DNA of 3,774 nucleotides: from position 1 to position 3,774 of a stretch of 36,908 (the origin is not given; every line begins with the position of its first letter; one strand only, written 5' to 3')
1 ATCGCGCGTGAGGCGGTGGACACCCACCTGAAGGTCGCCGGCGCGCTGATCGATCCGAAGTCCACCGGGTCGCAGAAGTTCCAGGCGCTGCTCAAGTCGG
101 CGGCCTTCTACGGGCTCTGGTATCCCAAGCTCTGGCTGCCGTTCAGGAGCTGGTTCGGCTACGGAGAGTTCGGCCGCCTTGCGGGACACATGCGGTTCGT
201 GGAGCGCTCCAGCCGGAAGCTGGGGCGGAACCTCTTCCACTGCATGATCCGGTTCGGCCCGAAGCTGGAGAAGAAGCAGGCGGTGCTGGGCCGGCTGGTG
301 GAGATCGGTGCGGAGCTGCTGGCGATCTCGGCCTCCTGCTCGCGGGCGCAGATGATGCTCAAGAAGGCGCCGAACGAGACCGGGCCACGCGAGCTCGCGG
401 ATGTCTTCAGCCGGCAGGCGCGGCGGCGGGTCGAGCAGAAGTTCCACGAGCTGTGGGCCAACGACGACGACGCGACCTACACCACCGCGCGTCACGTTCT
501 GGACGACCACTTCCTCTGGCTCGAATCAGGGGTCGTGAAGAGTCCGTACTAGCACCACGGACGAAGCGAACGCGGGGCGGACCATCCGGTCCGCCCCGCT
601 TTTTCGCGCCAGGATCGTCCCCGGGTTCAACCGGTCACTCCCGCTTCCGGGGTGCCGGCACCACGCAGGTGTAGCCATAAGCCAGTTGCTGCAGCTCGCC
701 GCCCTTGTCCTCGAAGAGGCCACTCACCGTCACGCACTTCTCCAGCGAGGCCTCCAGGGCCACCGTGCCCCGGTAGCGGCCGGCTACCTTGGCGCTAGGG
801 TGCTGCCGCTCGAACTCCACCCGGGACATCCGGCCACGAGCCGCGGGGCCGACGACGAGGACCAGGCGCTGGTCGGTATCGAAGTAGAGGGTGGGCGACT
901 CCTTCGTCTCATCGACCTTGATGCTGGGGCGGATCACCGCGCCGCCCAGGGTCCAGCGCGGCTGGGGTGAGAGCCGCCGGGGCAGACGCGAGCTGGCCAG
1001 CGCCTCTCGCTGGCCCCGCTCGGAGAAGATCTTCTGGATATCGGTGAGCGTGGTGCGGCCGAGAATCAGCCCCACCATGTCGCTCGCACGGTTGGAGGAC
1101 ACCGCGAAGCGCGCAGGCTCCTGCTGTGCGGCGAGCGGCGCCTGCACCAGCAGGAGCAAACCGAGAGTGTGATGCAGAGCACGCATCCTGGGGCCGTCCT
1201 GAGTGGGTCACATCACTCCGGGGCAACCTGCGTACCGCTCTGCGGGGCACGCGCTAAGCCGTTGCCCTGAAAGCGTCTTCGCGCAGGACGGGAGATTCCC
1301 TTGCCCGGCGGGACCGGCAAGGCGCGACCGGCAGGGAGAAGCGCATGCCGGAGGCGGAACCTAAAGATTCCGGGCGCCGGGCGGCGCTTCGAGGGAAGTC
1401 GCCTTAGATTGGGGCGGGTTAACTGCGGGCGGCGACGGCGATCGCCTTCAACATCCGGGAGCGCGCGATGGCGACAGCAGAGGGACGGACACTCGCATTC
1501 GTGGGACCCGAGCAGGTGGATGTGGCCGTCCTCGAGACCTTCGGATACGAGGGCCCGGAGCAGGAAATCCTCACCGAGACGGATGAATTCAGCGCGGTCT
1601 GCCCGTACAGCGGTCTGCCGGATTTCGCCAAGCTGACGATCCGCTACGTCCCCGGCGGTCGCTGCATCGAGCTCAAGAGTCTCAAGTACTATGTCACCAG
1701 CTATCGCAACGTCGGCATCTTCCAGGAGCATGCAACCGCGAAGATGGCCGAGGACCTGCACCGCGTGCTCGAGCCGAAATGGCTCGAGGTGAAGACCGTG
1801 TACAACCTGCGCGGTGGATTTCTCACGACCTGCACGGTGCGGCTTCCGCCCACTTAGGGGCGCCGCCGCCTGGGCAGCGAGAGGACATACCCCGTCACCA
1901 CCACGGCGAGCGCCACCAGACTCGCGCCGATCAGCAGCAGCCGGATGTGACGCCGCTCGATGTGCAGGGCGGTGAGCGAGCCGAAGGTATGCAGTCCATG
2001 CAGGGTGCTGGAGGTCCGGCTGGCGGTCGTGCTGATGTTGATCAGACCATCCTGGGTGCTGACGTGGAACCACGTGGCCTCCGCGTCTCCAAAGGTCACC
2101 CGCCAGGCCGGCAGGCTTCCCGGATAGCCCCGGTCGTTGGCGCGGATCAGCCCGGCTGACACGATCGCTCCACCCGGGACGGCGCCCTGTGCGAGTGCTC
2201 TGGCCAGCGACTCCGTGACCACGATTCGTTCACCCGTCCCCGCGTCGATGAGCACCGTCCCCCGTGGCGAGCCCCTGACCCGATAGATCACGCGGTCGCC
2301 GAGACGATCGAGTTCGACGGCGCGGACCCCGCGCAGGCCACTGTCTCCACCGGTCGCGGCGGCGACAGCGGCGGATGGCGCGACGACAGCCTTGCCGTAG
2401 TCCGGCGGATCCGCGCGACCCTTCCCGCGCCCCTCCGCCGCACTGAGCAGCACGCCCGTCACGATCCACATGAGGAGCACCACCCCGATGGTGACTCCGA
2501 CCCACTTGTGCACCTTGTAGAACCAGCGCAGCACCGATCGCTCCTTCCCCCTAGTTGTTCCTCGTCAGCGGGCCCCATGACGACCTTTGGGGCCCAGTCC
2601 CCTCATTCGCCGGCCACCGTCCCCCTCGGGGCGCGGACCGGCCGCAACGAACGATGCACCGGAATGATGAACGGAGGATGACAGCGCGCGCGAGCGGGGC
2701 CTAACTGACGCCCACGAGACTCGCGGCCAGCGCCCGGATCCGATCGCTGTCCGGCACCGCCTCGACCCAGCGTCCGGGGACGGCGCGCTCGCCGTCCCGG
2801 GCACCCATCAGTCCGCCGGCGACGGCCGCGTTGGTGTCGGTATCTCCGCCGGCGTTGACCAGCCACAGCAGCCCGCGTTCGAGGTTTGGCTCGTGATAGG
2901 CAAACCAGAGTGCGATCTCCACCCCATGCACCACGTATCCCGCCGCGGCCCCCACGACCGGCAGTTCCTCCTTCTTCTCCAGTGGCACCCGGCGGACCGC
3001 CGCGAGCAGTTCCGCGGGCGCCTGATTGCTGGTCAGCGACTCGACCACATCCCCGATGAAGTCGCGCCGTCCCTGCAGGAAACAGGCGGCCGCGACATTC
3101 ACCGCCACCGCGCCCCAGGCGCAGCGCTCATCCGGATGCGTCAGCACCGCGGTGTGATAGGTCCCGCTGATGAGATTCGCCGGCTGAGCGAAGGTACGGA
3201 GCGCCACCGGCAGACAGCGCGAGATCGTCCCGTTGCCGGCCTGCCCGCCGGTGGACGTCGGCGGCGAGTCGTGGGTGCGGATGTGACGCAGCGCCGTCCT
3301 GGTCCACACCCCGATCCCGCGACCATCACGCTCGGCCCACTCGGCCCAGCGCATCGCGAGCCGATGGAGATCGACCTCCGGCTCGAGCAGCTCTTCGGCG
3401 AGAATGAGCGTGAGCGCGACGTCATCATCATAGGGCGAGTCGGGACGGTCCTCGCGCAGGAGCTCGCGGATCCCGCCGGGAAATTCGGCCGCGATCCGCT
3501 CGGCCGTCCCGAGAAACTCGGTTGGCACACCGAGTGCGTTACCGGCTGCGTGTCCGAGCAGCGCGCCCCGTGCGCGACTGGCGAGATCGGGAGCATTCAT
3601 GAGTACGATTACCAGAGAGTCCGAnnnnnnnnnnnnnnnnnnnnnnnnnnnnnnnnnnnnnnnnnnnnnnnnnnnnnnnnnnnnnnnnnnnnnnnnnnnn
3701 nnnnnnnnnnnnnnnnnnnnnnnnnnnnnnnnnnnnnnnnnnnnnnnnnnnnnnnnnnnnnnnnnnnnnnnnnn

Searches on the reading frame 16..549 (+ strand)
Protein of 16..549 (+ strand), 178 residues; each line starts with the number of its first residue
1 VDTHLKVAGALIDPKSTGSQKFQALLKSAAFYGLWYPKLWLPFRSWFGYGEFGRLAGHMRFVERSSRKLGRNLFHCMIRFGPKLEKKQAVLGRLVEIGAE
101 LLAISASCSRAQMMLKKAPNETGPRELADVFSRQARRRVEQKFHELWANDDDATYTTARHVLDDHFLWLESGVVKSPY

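Call 77: search_protein_families(library=pfam, proteins=[window:16-549:+], max_evalue=0.0001)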
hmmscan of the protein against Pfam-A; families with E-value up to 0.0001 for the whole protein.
window:16-549:+ (178 aa): 1 family
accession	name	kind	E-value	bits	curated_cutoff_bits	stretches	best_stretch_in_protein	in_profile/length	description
PF21343.2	ACAD9-ACADV_C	-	2e-07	31.8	27.8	1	60-161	8-110/120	ACAD9/ACADV, C-terminal domain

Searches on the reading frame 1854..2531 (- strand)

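Call 77: search_protein_families(library=pfam, proteins=[window:1854-2531:-], max_evalue=0.0001)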
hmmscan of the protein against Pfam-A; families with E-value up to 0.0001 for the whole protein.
window:1854-2531:- (225 aa): 1 family
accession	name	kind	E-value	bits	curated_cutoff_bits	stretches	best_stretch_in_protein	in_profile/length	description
PF03929.21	PepSY_TM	-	2.6e-08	34.5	28.8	1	2-219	175-293/295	PepSY-associated TM region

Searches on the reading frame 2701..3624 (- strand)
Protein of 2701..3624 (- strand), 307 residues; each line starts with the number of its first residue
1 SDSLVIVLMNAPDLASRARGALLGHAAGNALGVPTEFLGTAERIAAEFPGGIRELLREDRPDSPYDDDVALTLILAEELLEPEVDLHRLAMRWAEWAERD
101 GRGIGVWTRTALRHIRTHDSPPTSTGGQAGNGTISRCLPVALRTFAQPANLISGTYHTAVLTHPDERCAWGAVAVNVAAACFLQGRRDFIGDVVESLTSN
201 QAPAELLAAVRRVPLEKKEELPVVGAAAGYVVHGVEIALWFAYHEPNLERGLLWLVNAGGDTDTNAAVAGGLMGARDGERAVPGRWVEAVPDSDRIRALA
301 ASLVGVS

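Call 77: search_protein_families(library=pfam, proteins=[window:2701-3624:-], max_evalue=0.0001)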
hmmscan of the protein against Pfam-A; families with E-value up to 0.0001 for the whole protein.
window:2701-3624:- (307 aa): 1 family
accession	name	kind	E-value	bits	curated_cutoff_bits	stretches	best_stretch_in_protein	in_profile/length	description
PF03747.19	ADP_ribosyl_GH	-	9.6e-56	190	26.2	1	20-284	1-286/287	ADP-ribosylglycohydrolase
